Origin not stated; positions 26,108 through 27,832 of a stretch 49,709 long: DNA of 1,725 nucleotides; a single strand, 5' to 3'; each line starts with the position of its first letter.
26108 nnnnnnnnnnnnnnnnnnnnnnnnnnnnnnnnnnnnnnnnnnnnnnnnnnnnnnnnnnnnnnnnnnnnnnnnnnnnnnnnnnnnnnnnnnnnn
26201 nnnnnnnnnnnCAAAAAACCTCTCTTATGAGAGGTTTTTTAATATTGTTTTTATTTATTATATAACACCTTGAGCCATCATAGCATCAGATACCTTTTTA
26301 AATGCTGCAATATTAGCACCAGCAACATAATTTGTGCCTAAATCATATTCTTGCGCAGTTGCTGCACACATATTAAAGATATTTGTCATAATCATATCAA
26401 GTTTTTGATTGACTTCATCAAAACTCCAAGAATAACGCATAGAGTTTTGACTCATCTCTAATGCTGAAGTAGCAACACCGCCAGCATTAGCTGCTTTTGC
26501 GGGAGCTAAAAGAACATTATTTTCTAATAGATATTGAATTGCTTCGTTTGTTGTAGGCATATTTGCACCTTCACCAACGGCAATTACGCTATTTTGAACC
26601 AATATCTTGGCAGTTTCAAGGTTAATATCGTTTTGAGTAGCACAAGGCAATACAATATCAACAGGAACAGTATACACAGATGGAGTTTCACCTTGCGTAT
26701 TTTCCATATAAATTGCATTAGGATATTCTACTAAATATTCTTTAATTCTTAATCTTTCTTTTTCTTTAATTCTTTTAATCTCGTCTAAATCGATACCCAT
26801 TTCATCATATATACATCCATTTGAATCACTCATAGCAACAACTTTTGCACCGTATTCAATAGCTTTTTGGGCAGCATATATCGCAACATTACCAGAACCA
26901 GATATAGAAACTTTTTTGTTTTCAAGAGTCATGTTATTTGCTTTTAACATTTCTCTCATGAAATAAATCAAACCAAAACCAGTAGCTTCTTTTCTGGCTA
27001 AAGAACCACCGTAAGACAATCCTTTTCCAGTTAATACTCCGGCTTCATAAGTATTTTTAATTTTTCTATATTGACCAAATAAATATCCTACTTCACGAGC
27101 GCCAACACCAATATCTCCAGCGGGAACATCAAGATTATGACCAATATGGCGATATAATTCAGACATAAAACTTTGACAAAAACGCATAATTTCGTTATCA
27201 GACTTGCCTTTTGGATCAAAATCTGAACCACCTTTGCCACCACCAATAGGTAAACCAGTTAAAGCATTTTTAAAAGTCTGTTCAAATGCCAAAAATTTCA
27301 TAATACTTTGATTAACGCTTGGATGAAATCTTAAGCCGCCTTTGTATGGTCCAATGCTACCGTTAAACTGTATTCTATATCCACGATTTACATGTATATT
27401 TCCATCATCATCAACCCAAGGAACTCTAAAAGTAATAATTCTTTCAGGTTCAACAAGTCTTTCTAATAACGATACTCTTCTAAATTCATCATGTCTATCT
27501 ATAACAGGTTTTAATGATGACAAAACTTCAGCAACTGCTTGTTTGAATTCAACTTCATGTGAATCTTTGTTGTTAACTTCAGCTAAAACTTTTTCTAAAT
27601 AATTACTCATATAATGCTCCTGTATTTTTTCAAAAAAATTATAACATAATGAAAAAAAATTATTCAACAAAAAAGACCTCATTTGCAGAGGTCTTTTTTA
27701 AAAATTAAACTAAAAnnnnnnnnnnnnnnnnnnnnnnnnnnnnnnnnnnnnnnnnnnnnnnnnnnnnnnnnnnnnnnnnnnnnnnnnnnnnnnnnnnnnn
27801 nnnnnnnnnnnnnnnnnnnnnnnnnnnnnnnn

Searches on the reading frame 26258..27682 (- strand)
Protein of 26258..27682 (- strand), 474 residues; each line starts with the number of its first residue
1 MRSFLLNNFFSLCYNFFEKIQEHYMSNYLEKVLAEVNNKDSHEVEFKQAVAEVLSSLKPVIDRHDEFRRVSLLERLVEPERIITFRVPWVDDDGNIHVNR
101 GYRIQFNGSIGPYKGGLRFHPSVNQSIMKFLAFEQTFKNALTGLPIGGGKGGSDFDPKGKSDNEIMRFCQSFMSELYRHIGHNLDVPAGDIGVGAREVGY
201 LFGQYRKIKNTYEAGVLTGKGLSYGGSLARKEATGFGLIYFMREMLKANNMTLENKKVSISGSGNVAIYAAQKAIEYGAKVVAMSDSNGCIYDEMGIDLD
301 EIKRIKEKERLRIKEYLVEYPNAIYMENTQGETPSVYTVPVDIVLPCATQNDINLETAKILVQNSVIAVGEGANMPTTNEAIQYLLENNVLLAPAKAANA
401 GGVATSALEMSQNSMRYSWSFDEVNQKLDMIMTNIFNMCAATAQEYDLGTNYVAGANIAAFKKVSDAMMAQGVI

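Call 30: search_protein_families(library=ncbifam, proteins=[window:26258-27682:-], max_evalue=0.00001)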
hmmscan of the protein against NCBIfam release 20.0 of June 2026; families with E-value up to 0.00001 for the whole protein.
window:26258-27682:- (474 aa): 6 families
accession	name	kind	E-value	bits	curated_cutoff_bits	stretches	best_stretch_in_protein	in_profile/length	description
NF006929.0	PRK09414.1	equivalog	3.9e-222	738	536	1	25-474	3-445/445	NADP-specific glutamate dehydrogenase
NF010633.0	PRK14030.1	subfamily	3.5e-180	599.9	743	1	29-474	3-445/445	glutamate dehydrogenase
NF010634.0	PRK14031.1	equivalog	3.4e-177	589.4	822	1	31-474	5-444/444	NADP-specific glutamate dehydrogenase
NF040817.1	GdhA_Arch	equivalog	7.4e-80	269.1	750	1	72-473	27-416/419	glutamate dehydrogenase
NF041398.1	GluDhGdhB_Halo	equivalog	2.3e-77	260.7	620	1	71-473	23-408/410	glutamate dehydrogenase GdhB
NF035922.1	Trp_DH_ScyB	equivalog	1.5e-09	37.3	600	0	332-442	217-323/346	tryptophan dehydrogenase ScyB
